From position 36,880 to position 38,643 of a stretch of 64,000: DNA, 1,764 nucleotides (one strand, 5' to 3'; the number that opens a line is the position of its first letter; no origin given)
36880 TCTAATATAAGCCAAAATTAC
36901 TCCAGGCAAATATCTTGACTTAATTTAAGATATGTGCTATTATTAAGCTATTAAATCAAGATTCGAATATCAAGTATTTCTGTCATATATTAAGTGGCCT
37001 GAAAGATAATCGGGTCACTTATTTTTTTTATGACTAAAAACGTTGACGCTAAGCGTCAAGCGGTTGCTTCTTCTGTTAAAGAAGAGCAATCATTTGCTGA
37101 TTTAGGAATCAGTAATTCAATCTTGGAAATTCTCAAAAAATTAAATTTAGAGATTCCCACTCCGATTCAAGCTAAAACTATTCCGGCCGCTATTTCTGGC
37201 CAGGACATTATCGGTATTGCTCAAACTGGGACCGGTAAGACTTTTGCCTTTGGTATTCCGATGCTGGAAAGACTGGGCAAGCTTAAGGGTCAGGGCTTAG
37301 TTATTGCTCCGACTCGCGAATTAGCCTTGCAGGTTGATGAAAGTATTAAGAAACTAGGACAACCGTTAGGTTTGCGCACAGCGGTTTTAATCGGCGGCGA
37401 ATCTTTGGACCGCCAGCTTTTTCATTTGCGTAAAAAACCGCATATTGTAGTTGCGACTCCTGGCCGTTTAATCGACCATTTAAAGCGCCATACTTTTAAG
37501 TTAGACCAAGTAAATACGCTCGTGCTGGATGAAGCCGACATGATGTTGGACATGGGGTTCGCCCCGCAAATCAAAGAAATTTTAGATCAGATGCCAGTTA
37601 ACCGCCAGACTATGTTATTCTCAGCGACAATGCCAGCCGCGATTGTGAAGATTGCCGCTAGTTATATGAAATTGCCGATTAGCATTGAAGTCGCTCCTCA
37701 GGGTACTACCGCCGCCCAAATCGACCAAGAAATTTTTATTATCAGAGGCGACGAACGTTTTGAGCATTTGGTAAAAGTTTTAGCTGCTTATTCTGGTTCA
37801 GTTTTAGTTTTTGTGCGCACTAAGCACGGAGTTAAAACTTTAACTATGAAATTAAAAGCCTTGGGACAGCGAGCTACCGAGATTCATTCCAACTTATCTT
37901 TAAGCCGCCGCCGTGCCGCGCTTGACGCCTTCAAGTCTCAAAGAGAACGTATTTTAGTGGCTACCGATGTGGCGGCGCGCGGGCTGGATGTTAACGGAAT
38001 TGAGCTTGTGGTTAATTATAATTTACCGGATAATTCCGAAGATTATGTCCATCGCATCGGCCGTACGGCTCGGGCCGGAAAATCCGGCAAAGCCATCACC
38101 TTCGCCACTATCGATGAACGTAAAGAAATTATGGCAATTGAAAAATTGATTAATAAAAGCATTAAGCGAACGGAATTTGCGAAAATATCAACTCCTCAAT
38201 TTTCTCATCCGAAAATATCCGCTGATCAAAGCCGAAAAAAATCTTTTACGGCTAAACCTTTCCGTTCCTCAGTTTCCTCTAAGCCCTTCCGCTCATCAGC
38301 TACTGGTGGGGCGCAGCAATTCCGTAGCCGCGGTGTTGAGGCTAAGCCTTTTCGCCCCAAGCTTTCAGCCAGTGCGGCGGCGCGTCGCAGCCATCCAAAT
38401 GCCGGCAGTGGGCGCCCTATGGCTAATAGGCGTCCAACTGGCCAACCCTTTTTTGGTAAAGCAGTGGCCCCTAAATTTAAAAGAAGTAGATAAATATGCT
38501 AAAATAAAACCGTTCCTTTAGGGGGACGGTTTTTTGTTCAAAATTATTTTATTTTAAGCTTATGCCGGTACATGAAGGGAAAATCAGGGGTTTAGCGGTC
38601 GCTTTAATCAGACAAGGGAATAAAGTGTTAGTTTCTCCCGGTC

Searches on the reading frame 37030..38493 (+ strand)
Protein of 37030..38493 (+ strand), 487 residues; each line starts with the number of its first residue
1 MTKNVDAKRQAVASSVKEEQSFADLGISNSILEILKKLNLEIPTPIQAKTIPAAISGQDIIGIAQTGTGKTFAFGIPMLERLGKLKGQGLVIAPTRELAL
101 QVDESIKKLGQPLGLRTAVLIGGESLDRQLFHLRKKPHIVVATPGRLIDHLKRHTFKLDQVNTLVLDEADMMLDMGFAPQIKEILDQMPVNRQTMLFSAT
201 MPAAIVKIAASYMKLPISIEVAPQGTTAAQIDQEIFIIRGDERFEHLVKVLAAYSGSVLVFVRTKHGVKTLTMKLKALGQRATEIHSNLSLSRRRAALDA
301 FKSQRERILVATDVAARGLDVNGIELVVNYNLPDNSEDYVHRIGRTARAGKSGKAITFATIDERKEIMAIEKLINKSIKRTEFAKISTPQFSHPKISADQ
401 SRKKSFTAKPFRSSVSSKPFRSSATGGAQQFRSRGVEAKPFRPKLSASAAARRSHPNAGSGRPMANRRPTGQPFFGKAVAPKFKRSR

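Call 14: search_protein_families(library=pfam, max_evalue=0.01, proteins=[window:37030-38493:+])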
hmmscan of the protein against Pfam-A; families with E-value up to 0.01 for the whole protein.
window:37030-38493:+ (487 aa): 3 families
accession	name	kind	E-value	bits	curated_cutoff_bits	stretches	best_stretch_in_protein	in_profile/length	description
PF00270.35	DEAD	-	3.5e-52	176.9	26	1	44-204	1-163/167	DEAD/DEAH box helicase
PF00271.37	Helicase_C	-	1.8e-27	96.2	23.5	1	243-350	2-110/110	Helicase conserved C-terminal domain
PF04851.21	ResIII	-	8.9e-07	29.4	22.5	1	63-201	29-162/164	Type III restriction enzyme, res subunit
